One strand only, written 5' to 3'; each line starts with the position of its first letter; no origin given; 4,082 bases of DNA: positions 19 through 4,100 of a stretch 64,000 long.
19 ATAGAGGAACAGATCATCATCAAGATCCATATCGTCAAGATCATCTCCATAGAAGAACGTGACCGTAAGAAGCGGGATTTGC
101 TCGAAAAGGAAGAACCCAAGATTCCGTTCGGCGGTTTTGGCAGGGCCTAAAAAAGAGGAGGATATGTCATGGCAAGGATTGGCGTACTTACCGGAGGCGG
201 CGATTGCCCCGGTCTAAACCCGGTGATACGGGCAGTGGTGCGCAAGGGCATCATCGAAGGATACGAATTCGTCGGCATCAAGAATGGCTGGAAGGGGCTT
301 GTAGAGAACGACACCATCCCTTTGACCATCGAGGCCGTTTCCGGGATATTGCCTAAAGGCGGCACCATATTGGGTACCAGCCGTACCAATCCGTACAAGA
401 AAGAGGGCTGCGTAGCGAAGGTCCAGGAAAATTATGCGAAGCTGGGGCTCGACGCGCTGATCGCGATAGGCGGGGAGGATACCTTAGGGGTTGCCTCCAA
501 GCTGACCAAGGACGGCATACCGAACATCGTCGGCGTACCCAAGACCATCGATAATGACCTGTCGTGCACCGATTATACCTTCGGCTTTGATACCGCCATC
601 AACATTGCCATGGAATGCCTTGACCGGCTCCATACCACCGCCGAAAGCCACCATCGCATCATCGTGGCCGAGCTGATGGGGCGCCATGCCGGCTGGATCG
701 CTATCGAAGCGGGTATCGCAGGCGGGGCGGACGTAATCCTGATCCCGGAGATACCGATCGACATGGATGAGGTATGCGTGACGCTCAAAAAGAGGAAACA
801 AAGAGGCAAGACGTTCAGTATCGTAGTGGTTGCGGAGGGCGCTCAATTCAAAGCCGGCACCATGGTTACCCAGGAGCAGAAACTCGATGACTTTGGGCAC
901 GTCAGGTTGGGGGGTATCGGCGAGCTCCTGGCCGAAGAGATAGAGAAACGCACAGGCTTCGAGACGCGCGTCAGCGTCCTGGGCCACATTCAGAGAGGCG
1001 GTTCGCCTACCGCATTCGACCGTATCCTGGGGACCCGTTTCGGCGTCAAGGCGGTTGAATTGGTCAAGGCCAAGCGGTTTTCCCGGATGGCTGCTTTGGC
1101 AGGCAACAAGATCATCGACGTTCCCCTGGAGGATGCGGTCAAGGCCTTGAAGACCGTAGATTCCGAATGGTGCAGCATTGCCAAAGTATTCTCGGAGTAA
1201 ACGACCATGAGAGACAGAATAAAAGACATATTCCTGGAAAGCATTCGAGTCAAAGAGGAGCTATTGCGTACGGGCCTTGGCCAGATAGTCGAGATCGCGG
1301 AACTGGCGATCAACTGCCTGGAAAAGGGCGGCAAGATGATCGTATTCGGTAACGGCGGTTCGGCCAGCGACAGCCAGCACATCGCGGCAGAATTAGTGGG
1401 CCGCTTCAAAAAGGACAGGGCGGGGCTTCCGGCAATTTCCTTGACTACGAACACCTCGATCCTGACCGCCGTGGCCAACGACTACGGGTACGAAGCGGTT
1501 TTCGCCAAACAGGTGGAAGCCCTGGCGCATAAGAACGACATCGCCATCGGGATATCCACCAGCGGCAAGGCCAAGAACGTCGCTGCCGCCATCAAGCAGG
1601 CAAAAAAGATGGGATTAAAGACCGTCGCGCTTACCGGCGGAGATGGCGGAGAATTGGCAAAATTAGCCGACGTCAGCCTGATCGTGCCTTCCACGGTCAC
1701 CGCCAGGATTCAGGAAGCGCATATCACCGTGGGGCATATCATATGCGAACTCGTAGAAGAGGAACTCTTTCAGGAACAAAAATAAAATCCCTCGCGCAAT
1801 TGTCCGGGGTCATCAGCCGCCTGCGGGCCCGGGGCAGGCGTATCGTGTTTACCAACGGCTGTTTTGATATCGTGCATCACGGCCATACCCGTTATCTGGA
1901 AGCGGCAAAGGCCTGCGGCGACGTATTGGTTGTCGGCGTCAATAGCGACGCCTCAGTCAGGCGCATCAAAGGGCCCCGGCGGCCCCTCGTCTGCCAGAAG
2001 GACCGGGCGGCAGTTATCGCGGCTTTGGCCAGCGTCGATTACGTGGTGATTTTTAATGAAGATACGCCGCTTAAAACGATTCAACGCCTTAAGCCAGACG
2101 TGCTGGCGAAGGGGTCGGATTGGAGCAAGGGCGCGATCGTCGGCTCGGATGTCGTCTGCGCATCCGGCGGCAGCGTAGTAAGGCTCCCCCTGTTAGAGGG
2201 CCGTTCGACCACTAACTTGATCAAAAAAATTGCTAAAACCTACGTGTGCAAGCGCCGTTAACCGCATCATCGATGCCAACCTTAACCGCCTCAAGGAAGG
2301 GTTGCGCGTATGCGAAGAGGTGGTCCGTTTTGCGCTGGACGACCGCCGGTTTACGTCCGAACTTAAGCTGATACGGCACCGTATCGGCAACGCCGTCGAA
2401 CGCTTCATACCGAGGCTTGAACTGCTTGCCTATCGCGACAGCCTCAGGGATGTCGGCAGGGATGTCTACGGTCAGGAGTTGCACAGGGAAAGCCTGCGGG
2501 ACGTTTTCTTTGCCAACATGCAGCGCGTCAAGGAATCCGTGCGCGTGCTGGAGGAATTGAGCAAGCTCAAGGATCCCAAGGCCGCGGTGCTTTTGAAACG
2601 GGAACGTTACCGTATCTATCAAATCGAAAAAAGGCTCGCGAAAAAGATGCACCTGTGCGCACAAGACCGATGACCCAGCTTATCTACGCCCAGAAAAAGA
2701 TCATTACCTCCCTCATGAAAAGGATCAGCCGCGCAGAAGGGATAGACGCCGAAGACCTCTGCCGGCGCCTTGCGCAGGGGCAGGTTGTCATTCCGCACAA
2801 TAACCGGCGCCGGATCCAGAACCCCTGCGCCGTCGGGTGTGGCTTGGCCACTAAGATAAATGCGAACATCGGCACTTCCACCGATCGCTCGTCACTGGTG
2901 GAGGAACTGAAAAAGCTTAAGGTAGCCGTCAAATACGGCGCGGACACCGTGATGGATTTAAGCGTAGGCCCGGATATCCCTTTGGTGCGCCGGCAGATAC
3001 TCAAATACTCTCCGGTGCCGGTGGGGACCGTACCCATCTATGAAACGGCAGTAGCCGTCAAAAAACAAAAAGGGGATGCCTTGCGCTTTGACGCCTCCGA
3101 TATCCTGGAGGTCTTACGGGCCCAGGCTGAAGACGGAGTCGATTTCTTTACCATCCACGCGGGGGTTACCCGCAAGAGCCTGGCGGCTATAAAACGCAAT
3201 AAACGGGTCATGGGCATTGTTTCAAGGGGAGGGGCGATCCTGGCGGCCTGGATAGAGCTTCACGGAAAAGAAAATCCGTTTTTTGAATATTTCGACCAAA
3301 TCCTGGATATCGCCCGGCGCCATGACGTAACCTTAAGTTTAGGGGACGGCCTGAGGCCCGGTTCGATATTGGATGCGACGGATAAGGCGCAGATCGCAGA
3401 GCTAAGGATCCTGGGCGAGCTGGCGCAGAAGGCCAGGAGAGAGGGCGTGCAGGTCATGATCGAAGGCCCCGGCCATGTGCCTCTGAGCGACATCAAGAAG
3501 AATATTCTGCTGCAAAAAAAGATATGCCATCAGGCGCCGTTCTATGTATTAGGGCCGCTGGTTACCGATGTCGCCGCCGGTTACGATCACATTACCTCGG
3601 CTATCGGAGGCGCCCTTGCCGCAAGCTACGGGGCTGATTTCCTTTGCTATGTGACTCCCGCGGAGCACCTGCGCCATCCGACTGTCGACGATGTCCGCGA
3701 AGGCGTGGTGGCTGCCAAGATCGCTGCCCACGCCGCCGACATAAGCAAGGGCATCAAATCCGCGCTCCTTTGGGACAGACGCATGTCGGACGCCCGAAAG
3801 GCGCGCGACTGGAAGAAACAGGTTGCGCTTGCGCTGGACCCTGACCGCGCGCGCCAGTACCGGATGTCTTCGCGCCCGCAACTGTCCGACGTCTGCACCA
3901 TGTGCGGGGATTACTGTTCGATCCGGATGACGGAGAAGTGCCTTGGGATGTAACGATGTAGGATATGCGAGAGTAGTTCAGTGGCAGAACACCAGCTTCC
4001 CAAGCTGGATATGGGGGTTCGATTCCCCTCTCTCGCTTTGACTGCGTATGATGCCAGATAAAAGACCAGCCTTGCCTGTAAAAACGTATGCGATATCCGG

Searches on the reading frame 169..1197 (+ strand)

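Call 68: search_protein_families(library=pfam, proteins=[window:169-1197:+], max_evalue=0.00001)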
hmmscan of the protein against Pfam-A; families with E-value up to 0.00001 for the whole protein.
window:169-1197:+ (343 aa): 1 family
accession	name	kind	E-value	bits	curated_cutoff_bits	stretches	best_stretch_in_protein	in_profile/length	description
PF00365.25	PFK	-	2.4e-113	378.5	30.9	1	3-299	1-277/277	Phosphofructokinase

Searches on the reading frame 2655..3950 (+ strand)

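Call 68: search_protein_families(library=pfam, proteins=[window:2655-3950:+], max_evalue=0.00001)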
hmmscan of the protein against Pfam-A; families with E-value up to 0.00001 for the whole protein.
window:2655-3950:+ (432 aa): 1 family
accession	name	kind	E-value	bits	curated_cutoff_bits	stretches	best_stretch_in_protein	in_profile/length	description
PF01964.24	ThiC_Rad_SAM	-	4.3e-189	629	25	1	7-427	1-419/420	Radical SAM ThiC family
